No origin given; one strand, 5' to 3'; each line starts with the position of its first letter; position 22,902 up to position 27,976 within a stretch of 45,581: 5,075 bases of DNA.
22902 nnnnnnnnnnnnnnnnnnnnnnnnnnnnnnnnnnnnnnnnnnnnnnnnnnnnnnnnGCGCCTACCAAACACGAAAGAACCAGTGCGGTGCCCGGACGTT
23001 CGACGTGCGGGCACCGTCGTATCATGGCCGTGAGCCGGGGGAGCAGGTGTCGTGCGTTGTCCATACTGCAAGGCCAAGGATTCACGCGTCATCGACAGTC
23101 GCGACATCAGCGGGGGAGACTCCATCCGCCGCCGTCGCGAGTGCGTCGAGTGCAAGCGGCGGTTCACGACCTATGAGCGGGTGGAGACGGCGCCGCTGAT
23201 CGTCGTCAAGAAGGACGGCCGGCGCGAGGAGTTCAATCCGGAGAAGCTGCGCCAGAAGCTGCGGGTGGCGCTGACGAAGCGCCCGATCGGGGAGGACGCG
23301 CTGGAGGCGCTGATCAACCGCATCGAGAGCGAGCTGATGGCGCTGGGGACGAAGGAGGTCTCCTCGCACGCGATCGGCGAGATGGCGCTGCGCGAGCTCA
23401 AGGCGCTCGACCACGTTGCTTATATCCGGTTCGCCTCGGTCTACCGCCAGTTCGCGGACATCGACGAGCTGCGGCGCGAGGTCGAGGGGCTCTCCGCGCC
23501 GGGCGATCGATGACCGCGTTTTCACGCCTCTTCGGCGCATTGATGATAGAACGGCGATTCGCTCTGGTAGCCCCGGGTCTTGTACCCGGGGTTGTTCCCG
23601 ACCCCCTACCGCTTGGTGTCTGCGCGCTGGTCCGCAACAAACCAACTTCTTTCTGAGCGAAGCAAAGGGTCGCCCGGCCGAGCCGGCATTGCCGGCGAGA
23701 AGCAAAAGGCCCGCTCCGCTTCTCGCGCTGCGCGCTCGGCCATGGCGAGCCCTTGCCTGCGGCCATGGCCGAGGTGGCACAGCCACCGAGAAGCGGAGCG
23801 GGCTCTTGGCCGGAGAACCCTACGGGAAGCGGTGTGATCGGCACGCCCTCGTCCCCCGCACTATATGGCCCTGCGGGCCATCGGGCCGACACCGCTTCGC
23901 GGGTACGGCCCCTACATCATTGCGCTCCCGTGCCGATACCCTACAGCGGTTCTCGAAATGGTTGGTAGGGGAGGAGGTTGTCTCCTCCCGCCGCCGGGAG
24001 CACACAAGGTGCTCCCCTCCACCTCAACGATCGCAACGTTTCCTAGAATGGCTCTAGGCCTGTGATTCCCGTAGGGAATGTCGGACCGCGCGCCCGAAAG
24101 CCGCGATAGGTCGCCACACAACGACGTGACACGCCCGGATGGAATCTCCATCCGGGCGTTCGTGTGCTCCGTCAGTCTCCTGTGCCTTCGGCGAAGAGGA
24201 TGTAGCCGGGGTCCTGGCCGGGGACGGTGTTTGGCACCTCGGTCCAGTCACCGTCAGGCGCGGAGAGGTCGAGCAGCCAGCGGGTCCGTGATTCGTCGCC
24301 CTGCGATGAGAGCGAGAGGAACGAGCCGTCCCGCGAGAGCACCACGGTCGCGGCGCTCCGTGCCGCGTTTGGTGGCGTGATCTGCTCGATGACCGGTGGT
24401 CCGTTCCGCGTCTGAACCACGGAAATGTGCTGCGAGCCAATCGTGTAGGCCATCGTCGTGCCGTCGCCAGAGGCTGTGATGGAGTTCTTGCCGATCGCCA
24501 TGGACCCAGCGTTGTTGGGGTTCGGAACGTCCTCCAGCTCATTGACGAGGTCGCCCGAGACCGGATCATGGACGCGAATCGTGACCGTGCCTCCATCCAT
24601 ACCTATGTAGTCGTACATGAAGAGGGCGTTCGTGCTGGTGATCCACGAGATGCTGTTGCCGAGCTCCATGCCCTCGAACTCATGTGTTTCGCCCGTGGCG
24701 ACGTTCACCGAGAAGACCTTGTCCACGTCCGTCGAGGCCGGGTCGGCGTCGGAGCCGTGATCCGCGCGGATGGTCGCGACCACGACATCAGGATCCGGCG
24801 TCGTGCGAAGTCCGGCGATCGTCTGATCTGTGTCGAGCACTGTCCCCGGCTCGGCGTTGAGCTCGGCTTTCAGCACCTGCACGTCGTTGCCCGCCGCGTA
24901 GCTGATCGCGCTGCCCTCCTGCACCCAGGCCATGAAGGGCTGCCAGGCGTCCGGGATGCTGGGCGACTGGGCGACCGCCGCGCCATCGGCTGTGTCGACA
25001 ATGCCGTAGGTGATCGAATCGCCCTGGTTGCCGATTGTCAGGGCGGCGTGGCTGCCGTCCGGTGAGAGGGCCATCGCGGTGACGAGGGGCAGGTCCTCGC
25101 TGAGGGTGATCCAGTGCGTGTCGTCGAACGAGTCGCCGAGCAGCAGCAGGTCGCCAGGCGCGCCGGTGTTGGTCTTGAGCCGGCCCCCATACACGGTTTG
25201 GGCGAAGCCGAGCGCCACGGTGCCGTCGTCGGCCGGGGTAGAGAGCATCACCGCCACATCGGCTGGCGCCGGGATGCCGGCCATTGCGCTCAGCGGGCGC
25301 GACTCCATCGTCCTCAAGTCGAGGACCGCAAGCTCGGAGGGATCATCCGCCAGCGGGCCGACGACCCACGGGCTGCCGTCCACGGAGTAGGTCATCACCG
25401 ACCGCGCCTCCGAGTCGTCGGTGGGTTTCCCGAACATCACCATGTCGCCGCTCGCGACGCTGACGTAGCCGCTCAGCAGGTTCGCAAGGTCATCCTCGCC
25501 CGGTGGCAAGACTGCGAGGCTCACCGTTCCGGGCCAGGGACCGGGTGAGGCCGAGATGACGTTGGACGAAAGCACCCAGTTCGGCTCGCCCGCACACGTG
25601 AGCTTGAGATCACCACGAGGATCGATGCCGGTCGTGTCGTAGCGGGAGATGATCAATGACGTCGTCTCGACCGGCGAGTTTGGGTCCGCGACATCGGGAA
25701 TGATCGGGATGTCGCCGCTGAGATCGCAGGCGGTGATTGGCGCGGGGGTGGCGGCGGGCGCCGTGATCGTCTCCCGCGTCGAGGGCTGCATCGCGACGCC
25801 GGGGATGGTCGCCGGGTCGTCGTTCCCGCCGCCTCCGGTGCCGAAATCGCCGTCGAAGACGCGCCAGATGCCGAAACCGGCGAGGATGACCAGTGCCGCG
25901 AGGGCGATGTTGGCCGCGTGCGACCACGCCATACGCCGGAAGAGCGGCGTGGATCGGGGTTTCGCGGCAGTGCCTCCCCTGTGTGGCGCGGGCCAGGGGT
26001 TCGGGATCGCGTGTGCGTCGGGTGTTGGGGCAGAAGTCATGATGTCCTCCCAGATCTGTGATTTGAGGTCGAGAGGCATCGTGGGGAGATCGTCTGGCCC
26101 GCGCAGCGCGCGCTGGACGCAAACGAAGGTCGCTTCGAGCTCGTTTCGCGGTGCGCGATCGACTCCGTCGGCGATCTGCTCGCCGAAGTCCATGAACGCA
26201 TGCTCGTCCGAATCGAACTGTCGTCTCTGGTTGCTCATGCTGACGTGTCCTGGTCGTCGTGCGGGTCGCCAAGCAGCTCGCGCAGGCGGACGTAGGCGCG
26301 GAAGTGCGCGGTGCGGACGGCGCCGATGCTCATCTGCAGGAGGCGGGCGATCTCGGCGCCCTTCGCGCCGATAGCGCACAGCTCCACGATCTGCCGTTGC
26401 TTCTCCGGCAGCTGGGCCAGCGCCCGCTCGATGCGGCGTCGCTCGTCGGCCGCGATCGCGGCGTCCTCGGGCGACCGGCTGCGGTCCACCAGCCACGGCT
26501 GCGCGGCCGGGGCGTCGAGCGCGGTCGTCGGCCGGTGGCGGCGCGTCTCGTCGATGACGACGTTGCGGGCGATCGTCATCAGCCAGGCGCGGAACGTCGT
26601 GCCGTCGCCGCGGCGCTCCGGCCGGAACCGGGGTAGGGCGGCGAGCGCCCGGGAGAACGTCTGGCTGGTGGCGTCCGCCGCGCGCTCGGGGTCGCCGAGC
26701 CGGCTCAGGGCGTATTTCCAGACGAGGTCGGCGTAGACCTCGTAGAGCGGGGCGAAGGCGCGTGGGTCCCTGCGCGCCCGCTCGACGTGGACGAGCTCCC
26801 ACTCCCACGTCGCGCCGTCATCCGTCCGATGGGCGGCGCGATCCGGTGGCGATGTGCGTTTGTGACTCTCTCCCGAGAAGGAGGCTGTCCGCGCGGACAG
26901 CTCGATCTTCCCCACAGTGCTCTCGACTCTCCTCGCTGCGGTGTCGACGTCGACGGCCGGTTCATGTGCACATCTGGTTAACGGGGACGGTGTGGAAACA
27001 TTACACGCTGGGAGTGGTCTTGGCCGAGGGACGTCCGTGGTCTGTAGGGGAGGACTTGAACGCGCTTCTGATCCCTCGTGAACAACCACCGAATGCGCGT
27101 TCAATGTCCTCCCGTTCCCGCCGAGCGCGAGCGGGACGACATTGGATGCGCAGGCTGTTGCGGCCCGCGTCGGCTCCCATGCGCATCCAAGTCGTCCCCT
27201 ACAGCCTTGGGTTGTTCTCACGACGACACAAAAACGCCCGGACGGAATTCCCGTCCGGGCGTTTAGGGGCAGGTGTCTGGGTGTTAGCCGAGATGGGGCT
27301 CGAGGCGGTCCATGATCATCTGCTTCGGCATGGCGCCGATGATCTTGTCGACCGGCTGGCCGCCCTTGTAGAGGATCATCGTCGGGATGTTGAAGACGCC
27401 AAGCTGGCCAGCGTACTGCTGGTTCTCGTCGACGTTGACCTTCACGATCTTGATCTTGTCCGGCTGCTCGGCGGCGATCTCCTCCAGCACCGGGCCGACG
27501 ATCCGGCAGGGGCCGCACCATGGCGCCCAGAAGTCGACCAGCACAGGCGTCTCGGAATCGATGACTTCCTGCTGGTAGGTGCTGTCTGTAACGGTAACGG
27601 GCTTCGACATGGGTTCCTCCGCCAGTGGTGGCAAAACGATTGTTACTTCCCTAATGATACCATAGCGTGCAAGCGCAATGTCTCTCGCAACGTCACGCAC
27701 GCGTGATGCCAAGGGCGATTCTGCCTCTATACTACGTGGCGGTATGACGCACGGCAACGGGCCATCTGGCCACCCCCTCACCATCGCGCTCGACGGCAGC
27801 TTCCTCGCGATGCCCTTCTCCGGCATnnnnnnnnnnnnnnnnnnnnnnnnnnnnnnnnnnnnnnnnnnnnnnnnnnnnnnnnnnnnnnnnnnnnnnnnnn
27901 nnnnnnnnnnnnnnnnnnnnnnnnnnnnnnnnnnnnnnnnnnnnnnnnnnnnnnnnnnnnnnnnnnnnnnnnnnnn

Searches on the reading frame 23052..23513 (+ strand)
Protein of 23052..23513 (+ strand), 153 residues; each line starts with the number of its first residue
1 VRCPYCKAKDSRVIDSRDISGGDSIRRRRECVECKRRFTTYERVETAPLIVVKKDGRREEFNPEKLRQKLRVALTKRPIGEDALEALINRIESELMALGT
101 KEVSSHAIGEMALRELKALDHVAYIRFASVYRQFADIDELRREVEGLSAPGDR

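Call 47: search_protein_families(library=pfam, proteins=[window:23052-23513:+], max_evalue=0.00001)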
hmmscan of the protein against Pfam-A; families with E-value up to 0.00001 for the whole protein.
window:23052-23513:+ (153 aa): 2 families
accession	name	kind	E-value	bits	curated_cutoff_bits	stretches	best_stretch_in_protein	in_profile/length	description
PF03477.21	ATP-cone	-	2.7e-21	76.3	25.8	1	50-136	2-87/88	ATP cone domain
PF22811.2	Zn_ribbon_NrdR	-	2e-20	72.9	27.2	1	1-42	1-42/42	Transcriptional repressor NrdR-like, N-terminal domain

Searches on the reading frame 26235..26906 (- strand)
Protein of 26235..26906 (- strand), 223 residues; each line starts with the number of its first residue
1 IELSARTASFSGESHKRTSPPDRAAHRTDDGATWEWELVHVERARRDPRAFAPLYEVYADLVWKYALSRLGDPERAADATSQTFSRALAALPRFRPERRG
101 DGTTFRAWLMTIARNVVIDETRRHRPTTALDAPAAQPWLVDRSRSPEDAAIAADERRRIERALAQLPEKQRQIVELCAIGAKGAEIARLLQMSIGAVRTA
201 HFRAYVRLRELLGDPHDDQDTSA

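Call 47: search_protein_families(library=pfam, proteins=[window:26235-26808:-], max_evalue=0.00001)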
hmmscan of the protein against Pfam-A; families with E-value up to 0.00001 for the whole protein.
window:26235-26808:- (191 aa): 0 families

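Call 107: search_protein_families(library=pfam, proteins=[window:26235-26906:-], max_evalue=0.001)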
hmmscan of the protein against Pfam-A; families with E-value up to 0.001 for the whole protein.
window:26235-26906:- (223 aa): 3 families
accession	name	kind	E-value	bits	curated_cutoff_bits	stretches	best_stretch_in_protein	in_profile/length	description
PF04542.20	Sigma70_r2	-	2.2e-16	59.8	24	1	54-125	1-69/71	Sigma-70 region 2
PF08281.18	Sigma70_r4_2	-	4.4e-11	42.7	25.7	1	157-208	2-54/54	Sigma-70, region 4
PF04545.22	Sigma70_r4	-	1.5e-07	31.3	24.1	1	162-210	1-50/50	Sigma-70, region 4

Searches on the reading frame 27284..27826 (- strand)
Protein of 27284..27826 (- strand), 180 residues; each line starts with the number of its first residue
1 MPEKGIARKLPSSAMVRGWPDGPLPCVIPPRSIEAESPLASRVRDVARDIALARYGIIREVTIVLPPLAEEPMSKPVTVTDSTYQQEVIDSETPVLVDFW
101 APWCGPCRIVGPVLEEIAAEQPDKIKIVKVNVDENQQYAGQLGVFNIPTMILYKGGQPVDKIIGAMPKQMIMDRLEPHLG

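Call 47: search_protein_families(library=pfam, proteins=[window:27284-27826:-], max_evalue=0.00001)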
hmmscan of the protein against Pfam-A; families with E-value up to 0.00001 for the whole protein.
window:27284-27826:- (180 aa): 4 families
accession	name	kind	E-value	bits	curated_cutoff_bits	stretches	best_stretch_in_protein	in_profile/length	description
PF00085.26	Thioredoxin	-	1.1e-30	106.1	23.5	1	77-175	3-101/103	Thioredoxin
PF13098.12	Thioredoxin_2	-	1.7e-07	32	27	1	91-171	4-100/104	Thioredoxin-like domain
PF13905.12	Thioredoxin_8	-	4.5e-06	27.3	27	0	94-137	3-48/94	Thioredoxin-like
PF14595.12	Thioredoxin_9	-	4.5e-06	27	25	1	96-169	45-120/129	Thioredoxin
